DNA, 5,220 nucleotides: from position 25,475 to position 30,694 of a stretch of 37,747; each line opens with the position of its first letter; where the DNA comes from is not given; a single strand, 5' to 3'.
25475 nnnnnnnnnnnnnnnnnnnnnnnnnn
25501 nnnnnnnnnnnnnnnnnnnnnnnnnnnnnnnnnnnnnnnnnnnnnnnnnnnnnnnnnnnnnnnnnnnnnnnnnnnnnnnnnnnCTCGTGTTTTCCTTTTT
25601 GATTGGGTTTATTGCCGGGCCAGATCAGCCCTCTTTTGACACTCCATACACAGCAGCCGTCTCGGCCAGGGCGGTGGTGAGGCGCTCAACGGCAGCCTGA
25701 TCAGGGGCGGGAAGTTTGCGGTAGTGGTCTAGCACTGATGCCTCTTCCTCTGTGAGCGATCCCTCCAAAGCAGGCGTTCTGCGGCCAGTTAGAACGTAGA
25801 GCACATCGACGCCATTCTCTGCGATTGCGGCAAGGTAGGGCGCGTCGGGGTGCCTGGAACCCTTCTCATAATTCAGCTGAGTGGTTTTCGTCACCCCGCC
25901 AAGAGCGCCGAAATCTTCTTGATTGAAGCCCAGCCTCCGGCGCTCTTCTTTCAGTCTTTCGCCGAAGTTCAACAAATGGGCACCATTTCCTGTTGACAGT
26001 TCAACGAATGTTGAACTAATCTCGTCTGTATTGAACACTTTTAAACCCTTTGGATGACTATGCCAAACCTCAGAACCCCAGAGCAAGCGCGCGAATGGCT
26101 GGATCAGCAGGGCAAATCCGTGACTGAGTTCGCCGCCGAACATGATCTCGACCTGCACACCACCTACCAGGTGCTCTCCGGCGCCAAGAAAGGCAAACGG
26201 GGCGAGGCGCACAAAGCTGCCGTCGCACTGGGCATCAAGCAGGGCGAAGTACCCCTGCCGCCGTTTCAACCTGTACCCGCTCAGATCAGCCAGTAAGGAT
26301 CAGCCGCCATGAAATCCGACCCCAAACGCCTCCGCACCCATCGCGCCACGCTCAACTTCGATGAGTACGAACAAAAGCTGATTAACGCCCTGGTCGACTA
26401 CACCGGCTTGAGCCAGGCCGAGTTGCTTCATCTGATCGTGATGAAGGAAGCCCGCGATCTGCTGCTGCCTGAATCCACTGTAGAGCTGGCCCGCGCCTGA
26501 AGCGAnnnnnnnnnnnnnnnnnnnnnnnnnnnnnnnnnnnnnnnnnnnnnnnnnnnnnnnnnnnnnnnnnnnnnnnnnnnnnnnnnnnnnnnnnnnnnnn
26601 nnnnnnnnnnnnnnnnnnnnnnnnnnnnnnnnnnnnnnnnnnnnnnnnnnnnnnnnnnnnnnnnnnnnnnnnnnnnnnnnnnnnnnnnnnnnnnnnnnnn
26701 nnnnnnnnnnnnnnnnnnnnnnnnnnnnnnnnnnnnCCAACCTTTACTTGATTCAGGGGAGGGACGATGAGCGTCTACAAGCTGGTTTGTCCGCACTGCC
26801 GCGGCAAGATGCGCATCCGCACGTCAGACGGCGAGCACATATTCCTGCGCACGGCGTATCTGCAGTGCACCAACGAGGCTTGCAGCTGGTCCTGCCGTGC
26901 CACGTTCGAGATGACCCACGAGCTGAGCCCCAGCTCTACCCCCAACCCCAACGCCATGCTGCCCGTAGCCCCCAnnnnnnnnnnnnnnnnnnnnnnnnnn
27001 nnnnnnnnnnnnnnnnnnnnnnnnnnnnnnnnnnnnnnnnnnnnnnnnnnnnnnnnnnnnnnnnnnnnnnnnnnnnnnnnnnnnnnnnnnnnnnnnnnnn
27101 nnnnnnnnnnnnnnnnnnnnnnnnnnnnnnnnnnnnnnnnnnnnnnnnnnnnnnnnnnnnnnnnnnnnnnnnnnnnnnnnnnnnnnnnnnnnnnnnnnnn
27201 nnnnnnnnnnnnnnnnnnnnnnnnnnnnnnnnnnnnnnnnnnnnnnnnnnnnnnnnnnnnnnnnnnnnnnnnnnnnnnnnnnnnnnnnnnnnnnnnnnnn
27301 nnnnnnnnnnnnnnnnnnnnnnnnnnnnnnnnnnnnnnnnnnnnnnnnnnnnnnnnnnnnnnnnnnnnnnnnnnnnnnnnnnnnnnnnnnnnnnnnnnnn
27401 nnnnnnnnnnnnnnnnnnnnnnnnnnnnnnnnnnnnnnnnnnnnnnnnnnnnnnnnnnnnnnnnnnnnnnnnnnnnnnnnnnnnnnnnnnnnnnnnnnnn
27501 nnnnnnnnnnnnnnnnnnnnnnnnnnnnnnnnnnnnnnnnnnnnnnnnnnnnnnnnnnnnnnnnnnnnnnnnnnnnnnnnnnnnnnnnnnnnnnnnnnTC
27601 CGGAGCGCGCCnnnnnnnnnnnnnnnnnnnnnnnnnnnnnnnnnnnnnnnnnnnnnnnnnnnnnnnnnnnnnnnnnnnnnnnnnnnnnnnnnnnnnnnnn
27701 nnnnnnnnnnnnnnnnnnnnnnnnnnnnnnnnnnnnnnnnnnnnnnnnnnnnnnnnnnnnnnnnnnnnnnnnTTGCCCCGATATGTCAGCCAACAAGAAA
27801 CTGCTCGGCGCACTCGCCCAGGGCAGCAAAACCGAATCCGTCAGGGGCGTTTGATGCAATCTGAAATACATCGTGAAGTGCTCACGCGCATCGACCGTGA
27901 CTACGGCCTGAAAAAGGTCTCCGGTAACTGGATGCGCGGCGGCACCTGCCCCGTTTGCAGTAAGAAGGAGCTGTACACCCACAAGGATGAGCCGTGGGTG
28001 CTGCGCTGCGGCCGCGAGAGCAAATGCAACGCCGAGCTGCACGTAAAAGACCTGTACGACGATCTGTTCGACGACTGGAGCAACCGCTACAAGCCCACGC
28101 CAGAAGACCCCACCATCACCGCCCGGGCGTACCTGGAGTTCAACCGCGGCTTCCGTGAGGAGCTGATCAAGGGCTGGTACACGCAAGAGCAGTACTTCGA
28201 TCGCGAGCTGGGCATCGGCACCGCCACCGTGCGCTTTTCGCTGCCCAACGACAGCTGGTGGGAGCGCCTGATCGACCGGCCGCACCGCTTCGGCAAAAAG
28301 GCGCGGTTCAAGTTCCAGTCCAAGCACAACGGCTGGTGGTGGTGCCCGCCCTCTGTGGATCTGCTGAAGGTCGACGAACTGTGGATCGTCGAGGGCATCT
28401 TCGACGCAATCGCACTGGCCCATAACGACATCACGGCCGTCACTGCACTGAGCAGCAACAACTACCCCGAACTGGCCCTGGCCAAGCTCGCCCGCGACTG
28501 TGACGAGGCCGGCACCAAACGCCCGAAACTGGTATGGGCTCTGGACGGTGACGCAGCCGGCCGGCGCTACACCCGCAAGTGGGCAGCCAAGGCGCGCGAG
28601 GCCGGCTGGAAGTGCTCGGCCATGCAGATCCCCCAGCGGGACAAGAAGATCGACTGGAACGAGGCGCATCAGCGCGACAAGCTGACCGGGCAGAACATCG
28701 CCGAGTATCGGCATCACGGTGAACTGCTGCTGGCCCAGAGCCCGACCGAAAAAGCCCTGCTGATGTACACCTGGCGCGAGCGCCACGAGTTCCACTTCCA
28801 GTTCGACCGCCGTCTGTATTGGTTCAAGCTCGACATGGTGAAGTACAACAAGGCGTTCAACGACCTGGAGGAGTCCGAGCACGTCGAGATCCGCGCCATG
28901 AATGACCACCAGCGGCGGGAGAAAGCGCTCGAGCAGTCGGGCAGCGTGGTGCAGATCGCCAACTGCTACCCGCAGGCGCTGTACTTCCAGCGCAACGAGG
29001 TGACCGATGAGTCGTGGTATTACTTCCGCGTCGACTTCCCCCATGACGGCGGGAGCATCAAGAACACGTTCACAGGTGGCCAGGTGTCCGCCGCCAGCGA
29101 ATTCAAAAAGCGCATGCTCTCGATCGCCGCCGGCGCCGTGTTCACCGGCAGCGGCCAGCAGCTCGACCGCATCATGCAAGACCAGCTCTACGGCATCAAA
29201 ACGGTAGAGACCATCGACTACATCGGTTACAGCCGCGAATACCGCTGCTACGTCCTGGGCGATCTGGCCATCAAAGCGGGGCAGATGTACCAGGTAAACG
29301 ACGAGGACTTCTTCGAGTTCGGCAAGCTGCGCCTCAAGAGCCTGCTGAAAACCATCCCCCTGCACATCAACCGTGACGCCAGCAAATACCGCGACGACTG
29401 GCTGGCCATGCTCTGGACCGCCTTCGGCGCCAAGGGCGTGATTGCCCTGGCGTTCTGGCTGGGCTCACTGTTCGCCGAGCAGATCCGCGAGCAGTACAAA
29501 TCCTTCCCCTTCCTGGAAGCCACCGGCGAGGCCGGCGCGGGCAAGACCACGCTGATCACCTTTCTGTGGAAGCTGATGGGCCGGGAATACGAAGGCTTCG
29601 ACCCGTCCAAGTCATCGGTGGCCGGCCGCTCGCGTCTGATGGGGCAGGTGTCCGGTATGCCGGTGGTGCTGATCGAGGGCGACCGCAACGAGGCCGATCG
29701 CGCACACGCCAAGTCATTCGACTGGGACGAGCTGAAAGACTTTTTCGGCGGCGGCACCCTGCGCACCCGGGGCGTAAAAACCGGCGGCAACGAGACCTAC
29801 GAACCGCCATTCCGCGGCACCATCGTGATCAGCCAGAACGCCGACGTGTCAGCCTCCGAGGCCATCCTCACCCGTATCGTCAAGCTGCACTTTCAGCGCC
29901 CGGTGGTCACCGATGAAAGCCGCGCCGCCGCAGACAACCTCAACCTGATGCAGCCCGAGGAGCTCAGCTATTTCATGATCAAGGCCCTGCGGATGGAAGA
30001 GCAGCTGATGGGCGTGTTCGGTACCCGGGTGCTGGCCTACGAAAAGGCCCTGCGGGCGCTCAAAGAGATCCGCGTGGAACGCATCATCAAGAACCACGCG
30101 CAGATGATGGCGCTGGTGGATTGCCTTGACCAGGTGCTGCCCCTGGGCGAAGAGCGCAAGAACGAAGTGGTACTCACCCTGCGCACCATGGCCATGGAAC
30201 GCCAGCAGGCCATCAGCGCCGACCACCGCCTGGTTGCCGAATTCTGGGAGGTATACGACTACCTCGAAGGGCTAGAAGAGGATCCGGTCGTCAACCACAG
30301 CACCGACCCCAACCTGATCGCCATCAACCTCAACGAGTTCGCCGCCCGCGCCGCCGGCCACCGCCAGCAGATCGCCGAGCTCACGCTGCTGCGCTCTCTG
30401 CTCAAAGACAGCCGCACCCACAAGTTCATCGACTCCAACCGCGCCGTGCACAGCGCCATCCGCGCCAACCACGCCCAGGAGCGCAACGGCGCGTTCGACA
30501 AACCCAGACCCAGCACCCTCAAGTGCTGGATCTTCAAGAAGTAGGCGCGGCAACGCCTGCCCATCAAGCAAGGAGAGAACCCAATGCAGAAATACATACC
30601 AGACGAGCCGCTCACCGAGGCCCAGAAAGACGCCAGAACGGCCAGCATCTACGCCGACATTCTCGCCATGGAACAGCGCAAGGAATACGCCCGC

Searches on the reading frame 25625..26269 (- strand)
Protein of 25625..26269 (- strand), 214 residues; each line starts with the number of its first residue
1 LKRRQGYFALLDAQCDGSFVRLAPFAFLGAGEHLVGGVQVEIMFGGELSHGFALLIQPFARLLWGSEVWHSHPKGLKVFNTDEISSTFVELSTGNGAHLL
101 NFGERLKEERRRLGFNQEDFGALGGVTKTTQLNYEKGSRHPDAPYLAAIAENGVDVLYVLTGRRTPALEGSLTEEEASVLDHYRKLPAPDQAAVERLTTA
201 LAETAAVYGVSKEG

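Call 90: search_protein_families(library=pfam, proteins=[window:25625-26269:-], max_evalue=0.001)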
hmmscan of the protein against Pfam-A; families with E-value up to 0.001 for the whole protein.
window:25625-26269:- (214 aa): 3 families
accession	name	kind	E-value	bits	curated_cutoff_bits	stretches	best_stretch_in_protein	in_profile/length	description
PF01381.28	HTH_3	-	3.2e-06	27.5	23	1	106-151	1-46/55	Helix-turn-helix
PF13560.12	HTH_31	-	3.4e-06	27.7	27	1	102-151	2-52/64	Helix-turn-helix domain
PF12844.13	HTH_19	-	2.3e-05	24.6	30.2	1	103-152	1-50/64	Helix-turn-helix domain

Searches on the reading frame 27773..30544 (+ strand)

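Call 90: search_protein_families(library=pfam, proteins=[window:27773-30544:+], max_evalue=0.001)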
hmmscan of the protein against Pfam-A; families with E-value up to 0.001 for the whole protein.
window:27773-30544:+ (923 aa): 4 families
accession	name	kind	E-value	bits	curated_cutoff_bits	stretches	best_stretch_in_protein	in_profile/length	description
PF13155.12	Toprim_2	-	1.8e-14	54.3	22.1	1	204-298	1-87/88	Toprim-like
PF13362.12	Toprim_3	-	2.1e-07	31.7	27.2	1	203-301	2-91/95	Toprim domain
PF01751.28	Toprim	-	8.2e-06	26.4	23.1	1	202-273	1-79/96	Toprim domain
PF13662.12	Toprim_4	-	0.00074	20.1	25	0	202-282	2-82/85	Toprim domain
